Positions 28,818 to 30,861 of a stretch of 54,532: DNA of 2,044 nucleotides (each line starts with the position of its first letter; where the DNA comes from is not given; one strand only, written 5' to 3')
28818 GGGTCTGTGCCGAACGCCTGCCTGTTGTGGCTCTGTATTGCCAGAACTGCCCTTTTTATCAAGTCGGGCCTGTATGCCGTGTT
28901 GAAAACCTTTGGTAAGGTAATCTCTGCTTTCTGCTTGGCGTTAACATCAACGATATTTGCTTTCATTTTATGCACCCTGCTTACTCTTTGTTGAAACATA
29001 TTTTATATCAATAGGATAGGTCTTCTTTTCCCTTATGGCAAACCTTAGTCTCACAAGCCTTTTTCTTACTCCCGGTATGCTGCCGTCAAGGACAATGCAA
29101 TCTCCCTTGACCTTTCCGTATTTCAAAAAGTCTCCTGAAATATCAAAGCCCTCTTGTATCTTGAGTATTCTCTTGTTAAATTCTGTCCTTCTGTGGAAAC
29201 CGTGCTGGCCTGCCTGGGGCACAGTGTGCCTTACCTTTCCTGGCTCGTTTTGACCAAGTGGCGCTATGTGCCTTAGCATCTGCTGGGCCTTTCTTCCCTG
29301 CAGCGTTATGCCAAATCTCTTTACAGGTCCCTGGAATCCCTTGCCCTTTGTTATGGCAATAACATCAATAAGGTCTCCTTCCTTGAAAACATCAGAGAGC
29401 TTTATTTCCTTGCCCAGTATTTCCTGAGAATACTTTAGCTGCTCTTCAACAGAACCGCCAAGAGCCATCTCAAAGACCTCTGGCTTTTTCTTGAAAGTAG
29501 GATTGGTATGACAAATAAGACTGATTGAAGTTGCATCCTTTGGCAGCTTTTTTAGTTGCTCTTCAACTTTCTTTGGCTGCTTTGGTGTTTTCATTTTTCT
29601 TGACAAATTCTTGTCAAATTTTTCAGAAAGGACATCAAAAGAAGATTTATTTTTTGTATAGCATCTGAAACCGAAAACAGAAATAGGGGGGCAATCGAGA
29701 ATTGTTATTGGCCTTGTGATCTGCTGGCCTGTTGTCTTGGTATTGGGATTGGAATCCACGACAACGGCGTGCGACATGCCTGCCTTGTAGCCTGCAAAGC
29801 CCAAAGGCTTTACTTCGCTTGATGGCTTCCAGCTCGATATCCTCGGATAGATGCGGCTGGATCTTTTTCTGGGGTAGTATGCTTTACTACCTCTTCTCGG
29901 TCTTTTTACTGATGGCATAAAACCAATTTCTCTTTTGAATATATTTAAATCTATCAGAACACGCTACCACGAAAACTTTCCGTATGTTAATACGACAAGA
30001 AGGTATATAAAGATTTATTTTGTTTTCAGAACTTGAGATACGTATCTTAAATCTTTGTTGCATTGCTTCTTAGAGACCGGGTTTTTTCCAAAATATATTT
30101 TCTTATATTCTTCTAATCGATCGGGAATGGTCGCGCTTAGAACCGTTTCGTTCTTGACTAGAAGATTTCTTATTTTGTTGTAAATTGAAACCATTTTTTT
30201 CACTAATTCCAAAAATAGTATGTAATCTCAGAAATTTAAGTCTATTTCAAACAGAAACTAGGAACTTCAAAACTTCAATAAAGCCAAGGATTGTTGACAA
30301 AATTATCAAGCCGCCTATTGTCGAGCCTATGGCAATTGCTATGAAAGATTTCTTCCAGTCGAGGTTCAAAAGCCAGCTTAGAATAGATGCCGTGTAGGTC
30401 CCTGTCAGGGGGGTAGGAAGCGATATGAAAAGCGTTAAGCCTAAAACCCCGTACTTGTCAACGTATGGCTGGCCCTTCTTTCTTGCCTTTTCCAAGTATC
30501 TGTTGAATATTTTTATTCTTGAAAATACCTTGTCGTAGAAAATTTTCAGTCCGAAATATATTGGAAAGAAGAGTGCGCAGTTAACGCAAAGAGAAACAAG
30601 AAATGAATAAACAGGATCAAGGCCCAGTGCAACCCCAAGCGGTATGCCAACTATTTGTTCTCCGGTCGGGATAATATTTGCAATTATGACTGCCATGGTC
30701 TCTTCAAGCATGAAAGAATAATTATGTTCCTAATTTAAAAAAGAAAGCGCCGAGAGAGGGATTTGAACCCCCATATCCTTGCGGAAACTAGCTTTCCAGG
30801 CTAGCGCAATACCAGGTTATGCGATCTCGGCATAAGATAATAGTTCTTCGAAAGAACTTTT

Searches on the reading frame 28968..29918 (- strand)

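Call 7: search_protein_families(library=pfam, proteins=[window:28968-29918:-], max_evalue=0.01)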
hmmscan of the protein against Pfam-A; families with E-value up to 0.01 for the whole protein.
window:28968-29918:- (316 aa): 1 family
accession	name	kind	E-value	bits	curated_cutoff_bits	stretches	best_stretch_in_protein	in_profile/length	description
PF00297.29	Ribosomal_L3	-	4.6e-68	230.3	22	1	4-315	6-369/369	Ribosomal protein L3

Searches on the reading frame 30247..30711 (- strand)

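Call 7: search_protein_families(library=pfam, proteins=[window:30247-30711:-], max_evalue=0.01)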
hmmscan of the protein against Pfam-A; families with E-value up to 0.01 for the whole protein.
window:30247-30711:- (154 aa): 1 family
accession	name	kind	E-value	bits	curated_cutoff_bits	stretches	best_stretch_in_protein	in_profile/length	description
PF06695.16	Sm_multidrug_ex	-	5.4e-27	95.2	30.7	1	18-136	1-121/121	Putative small multi-drug export protein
